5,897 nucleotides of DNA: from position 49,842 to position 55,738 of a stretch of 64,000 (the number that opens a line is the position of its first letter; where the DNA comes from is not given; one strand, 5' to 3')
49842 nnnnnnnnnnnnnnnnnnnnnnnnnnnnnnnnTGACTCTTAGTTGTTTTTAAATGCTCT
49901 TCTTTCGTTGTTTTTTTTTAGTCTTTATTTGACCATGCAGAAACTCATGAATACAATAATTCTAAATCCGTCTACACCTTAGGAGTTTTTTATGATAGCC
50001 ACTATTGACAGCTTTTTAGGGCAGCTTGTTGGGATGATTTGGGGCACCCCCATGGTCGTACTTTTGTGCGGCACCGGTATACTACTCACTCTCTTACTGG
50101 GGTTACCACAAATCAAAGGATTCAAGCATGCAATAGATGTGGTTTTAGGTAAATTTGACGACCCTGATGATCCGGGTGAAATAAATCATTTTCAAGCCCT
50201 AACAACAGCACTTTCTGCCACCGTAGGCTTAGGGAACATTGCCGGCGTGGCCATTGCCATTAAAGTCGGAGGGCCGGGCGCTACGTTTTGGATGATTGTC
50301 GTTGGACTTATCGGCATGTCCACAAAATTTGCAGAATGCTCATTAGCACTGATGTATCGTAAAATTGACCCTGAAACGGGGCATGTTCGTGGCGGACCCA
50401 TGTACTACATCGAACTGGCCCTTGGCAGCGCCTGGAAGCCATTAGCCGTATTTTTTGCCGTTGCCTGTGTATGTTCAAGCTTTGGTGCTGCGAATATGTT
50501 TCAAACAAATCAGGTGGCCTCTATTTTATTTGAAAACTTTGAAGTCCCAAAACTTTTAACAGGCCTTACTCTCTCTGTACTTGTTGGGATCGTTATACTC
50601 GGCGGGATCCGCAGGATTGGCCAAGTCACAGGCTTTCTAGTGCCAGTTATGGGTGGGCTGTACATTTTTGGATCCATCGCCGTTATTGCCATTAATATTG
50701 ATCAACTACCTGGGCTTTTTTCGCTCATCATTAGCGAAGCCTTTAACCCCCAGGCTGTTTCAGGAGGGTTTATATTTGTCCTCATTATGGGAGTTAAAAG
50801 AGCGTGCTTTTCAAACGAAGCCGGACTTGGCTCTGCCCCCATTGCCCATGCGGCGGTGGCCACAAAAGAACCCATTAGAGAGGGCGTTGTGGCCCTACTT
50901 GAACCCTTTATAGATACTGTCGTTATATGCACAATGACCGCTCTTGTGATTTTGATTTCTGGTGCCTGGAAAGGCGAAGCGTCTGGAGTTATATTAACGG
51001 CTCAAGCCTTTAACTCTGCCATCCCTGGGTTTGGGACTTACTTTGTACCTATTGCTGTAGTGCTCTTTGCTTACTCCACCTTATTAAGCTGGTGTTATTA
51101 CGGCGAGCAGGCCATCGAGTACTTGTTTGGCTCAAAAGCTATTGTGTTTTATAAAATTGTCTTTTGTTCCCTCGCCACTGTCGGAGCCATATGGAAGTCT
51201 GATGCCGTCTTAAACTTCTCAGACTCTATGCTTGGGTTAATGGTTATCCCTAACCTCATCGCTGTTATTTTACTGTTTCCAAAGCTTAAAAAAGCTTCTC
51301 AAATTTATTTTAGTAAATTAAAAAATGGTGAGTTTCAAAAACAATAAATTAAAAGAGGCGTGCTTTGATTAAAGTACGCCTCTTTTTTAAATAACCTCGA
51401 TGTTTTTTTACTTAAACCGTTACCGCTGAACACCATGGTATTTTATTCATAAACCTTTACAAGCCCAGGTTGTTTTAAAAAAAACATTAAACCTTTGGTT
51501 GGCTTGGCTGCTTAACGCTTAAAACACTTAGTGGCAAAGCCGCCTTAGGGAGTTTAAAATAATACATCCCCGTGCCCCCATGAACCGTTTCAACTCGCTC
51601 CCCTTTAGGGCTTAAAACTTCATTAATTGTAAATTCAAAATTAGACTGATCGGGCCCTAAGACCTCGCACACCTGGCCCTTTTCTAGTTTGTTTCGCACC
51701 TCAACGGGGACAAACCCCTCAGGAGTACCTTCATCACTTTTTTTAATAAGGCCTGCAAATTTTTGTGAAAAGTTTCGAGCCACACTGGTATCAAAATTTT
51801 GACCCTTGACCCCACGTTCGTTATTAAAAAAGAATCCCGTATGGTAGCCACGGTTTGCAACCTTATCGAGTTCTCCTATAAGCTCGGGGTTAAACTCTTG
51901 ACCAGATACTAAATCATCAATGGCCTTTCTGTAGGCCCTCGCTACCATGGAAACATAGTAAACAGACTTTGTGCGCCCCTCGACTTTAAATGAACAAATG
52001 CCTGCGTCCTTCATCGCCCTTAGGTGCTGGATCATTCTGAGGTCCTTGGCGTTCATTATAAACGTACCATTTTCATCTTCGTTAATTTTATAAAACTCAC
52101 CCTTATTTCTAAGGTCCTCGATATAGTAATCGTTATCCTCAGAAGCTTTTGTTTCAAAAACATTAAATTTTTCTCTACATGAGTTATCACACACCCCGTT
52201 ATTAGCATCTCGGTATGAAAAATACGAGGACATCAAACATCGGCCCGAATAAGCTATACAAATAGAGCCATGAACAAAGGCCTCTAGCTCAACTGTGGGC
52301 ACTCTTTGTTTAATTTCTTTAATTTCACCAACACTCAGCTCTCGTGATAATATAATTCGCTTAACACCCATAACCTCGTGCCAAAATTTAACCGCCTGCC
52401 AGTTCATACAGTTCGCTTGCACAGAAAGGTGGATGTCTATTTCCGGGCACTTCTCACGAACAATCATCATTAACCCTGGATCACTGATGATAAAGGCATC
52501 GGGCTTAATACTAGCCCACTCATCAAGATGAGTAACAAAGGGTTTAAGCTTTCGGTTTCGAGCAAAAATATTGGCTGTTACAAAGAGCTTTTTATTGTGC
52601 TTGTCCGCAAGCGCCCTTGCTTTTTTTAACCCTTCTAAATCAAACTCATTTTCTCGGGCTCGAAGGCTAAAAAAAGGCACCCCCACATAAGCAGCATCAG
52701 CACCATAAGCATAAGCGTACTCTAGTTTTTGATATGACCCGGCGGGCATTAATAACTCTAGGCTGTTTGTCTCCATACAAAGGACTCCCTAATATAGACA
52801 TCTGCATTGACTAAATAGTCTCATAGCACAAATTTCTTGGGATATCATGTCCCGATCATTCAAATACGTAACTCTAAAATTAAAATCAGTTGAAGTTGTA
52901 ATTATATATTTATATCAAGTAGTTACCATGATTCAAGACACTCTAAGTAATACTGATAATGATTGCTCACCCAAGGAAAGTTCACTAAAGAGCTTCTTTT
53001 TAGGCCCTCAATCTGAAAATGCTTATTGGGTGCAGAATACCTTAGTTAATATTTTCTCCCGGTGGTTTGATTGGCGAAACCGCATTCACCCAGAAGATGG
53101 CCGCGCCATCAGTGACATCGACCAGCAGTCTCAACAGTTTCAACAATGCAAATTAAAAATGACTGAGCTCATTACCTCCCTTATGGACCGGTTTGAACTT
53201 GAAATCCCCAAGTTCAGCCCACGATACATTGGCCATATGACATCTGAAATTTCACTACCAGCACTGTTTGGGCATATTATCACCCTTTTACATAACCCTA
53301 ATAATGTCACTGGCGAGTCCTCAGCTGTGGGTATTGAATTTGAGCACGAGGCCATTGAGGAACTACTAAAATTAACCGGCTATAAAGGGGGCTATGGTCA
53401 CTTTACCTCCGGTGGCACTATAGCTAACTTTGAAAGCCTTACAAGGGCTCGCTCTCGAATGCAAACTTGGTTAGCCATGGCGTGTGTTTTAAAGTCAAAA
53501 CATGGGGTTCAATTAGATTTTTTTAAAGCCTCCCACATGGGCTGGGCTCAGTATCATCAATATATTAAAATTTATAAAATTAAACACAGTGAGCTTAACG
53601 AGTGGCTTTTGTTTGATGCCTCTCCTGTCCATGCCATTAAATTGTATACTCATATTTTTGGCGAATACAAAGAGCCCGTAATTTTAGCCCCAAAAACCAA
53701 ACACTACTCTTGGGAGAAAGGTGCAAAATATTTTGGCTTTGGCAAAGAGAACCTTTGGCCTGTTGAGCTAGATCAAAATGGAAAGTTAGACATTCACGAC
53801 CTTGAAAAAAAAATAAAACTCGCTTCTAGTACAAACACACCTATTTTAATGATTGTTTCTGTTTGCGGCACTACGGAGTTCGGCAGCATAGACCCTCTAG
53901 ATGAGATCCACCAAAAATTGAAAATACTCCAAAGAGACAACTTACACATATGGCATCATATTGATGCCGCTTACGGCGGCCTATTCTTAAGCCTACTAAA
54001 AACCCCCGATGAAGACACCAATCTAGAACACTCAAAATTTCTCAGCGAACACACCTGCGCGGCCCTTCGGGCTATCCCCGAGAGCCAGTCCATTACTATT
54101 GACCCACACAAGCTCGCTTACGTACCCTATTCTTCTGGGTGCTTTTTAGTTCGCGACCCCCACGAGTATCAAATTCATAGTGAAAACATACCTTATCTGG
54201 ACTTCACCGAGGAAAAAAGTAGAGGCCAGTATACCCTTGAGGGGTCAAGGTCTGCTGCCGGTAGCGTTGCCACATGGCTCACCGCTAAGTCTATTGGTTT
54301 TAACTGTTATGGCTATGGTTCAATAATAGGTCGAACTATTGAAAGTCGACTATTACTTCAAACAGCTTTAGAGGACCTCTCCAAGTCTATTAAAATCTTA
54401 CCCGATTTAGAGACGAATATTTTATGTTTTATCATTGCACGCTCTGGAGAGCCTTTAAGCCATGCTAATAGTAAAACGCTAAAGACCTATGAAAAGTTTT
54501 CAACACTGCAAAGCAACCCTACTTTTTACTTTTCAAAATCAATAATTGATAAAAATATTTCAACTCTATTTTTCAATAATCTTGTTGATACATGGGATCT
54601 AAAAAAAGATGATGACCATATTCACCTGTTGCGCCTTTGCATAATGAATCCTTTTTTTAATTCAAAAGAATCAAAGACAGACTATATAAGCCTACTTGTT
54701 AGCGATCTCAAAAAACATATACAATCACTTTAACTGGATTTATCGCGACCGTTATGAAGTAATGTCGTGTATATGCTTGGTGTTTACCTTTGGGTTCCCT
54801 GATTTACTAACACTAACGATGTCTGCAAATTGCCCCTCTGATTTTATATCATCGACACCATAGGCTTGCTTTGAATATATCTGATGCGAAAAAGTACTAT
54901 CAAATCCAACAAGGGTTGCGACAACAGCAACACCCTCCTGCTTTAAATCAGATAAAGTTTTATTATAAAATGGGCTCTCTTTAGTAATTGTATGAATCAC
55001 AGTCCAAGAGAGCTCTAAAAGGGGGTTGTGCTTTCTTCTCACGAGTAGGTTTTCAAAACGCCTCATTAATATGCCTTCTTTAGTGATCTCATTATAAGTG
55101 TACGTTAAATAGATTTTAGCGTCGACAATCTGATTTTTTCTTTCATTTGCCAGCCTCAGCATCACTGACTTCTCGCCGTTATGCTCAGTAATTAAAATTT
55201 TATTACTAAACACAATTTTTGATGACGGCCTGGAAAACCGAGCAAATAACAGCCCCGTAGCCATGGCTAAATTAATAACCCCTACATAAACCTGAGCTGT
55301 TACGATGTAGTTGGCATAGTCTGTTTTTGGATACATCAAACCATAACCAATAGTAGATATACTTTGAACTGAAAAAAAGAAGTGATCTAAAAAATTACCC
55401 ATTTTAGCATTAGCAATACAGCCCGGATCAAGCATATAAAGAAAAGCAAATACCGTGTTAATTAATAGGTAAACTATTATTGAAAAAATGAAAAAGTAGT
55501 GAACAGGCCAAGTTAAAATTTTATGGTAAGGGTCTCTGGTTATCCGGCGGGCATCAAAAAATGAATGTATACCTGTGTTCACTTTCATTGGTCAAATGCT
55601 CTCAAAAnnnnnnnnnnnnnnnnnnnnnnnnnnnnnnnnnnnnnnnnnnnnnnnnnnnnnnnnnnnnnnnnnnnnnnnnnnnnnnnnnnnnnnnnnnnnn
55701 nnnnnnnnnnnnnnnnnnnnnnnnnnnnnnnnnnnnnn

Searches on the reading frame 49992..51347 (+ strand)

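Call 38: search_protein_families(library=ncbifam, proteins=[window:49992-51347:+], max_evalue=0.00001)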
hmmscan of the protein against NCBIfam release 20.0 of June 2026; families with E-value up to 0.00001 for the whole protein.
window:49992-51347:+ (451 aa): 1 family
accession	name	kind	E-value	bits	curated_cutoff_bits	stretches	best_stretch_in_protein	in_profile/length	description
TIGR00835.1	agcS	subfamily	7.8e-142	473.1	272.65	1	17-437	1-422/424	amino acid carrier protein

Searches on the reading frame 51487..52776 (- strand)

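Call 38: search_protein_families(library=ncbifam, proteins=[window:51487-52776:-], max_evalue=0.00001)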
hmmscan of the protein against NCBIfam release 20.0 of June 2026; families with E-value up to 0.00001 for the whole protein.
window:51487-52776:- (429 aa): 4 families
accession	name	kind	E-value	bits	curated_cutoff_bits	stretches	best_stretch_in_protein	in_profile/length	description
NF011996.0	PRK15452.1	equivalog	1.6e-141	472.2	534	2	5-214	4-212/449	prephenate-dependent tRNA uridine(34) hydroxylase TrhP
NF047963.1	quinone_UbiU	equivalog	5.9e-55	186.7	440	1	6-300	1-309/331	ubiquinone anaerobic biosynthesis protein UbiU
NF047965.1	quinone_UbiV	equivalog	4.8e-12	46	275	1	119-313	111-286/292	ubiquinone anaerobic biosynthesis protein UbiV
NF011991.0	PRK15447.1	equivalog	2.3e-10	40.4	283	1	116-312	111-290/302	U32 family peptidase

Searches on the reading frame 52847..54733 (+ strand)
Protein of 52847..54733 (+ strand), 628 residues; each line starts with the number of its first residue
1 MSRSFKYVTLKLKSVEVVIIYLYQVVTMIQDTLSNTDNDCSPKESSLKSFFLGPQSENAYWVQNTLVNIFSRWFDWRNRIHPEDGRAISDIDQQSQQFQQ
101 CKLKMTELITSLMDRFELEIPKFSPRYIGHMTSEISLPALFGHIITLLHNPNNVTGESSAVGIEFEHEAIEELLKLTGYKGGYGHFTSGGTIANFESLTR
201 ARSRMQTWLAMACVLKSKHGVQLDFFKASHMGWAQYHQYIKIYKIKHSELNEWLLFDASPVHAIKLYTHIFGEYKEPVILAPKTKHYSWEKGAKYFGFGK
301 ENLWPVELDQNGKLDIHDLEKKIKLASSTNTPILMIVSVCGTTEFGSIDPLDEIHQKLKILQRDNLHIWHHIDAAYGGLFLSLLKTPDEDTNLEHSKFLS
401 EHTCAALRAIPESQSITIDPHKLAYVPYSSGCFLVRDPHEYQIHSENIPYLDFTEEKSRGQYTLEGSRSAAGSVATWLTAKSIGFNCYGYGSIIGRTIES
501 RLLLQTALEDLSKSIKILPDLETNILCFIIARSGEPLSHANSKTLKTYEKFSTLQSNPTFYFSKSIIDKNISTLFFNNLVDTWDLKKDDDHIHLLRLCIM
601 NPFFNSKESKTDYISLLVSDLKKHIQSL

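Call 38: search_protein_families(library=ncbifam, proteins=[window:52847-54733:+], max_evalue=0.00001)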
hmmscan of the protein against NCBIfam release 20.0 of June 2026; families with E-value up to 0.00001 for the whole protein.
window:52847-54733:+ (628 aa): 6 families
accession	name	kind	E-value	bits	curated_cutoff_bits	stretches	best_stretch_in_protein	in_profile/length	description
TIGR03811.1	tyr_de_CO2_Ent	equivalog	2.5e-76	257.4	905.3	1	46-623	3-602/608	tyrosine decarboxylase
TIGR03812.1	tyr_de_CO2_Arch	equivalog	1.3e-35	122.9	299.4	1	261-525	90-321/375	tyrosine decarboxylase MfnA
TIGR03799.1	NOD_PanD_pyr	equivalog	3.2e-35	121.5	606.1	1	273-500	206-408/522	pyridoxal-dependent aspartate 1-decarboxylase PanP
NF052646.1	DABADecarRhbB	equivalog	1.7e-24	86.2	900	1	275-453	185-340/491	L-2,4-diaminobutyrate decarboxylase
NF002748.0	PRK02769.1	equivalog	1.1e-16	60.5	305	1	274-484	108-288/382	histidine decarboxylase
TIGR01788.1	Glu-decarb-GAD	equivalog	7.8e-09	34.7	380.4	1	275-528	137-362/431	glutamate decarboxylase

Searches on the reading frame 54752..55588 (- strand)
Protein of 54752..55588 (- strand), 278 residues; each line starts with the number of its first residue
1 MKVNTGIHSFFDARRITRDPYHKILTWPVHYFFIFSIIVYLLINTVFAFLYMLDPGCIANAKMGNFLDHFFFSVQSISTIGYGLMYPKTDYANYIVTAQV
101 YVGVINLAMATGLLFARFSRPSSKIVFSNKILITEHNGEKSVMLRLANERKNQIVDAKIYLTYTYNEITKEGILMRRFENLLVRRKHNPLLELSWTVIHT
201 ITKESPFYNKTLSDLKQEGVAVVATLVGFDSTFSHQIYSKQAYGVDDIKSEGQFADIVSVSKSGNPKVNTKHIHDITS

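Call 74: search_protein_families(library=pfam, proteins=[window:54752-55588:-], max_evalue=0.00001)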
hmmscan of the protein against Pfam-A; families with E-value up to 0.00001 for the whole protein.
window:54752-55588:- (278 aa): 3 families
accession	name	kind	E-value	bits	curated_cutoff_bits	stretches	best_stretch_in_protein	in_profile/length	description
PF17655.7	IRK_C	-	2.6e-19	70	22.5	1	125-276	1-156/174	Inward rectifier potassium channel C-terminal domain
PF07885.22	Ion_trans_2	-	2.8e-08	34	22.5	1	38-118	4-77/79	Ion channel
PF01007.26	IRK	-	5.9e-06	26.6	22.7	1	32-121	49-141/141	Inward rectifier potassium channel transmembrane domain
